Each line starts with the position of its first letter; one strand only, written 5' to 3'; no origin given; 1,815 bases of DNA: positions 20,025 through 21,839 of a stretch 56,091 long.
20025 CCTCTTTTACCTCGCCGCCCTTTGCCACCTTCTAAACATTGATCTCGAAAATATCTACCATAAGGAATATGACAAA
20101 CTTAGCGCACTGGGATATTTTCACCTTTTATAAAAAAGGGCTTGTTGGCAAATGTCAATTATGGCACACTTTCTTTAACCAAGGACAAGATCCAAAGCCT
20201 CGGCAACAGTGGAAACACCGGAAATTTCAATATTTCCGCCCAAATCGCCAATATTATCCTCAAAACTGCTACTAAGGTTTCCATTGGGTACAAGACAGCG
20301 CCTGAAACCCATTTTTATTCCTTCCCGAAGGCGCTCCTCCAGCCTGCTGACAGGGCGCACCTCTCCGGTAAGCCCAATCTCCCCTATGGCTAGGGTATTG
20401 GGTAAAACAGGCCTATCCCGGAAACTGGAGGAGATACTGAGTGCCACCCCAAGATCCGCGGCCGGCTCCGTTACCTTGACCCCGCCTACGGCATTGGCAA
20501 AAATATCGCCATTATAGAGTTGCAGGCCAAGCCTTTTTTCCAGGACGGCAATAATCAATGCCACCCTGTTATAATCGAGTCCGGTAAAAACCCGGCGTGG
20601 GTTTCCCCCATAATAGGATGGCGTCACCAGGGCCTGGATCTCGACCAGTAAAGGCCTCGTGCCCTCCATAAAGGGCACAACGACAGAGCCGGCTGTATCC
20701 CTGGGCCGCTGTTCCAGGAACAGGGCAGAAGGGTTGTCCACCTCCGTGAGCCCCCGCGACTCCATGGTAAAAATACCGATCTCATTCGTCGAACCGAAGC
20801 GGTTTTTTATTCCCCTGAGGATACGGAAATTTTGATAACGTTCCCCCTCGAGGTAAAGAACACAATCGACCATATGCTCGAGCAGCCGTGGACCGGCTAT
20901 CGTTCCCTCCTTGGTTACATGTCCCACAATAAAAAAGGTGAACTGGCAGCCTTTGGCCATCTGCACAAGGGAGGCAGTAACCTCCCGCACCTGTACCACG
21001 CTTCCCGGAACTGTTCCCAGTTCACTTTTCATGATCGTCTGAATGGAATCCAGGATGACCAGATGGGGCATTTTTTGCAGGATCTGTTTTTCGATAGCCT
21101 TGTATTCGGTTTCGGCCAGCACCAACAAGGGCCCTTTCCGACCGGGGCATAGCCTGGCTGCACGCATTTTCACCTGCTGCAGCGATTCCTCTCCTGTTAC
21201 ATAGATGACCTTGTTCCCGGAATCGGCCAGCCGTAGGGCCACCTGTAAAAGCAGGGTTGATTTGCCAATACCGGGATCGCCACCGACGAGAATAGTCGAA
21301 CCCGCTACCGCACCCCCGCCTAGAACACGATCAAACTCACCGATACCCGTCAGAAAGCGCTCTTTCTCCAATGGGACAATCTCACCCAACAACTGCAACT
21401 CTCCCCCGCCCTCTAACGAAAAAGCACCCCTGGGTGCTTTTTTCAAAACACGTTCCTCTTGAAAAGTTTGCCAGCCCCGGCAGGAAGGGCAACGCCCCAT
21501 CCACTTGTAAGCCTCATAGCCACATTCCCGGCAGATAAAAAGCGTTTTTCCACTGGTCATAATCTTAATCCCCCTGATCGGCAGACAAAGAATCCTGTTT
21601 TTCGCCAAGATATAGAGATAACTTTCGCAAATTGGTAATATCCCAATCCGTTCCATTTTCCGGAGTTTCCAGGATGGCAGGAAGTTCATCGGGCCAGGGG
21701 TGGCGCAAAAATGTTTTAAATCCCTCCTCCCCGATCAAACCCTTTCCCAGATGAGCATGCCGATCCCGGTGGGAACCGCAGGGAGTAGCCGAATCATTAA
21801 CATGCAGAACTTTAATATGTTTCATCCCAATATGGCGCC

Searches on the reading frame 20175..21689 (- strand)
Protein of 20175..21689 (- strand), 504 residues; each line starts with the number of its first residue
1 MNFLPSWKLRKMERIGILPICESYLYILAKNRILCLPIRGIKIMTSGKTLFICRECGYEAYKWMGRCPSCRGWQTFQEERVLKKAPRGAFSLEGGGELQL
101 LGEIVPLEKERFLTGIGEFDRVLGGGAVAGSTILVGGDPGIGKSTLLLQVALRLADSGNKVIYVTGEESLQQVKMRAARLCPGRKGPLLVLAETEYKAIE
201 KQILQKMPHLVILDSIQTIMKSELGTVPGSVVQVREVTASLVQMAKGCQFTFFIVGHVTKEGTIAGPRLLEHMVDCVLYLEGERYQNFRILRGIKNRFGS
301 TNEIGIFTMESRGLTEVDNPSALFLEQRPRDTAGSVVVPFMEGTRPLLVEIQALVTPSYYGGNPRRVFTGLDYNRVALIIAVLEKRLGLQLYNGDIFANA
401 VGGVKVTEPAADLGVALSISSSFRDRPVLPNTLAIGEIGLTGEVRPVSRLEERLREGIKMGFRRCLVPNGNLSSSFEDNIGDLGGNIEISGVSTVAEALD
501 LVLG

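Call 33: search_protein_families(library=ncbifam, proteins=[window:20175-21689:-], max_evalue=1e-60)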
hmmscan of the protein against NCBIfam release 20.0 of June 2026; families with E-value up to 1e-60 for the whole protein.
window:20175-21689:- (504 aa): 1 family
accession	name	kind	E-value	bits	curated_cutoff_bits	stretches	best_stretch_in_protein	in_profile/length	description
TIGR00416.1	sms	equivalog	5.3e-173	575.9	403.05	1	46-479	3-441/454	DNA repair protein RadA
